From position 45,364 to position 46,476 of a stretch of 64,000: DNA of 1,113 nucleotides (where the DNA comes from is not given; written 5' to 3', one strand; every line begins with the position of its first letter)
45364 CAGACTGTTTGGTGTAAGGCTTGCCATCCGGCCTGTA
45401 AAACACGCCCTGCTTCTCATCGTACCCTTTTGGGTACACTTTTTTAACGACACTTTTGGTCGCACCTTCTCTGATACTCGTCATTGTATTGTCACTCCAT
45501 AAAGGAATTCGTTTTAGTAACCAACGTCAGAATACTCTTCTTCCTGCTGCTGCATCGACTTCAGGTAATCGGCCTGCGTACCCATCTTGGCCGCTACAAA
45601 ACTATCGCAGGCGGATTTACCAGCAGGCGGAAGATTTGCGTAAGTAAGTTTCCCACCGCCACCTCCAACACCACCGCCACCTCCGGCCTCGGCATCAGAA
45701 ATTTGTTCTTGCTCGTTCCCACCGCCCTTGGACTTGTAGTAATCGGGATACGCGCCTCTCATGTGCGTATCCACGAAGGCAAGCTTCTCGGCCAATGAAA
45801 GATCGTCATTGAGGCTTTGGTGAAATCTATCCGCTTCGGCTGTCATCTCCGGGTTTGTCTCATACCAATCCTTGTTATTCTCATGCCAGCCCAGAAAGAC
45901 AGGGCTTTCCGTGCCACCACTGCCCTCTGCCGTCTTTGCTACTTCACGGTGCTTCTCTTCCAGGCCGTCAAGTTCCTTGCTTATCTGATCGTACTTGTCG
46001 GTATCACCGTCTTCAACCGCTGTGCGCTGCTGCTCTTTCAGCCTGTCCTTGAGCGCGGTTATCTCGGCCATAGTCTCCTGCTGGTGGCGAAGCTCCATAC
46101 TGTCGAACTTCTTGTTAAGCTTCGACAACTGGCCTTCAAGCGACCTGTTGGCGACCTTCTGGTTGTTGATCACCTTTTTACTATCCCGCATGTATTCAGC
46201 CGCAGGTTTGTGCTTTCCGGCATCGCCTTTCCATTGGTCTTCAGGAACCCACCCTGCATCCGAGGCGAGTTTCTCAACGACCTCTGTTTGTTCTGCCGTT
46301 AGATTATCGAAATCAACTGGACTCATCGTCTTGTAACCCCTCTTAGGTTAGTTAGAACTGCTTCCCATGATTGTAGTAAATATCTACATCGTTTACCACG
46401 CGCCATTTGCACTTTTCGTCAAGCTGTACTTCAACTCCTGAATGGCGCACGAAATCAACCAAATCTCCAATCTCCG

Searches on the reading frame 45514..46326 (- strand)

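Call 49: search_protein_families(library=pfam, proteins=[window:45514-46326:-], max_evalue=0.01)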
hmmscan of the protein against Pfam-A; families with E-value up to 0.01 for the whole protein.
window:45514-46326:- (270 aa): 1 family
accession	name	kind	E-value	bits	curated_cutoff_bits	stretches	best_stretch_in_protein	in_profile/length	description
PF14662.11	KASH_CCD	-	5.6e-05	23.6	43.3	1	53-123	10-73/191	Coiled-coil region of CCDC155 or KASH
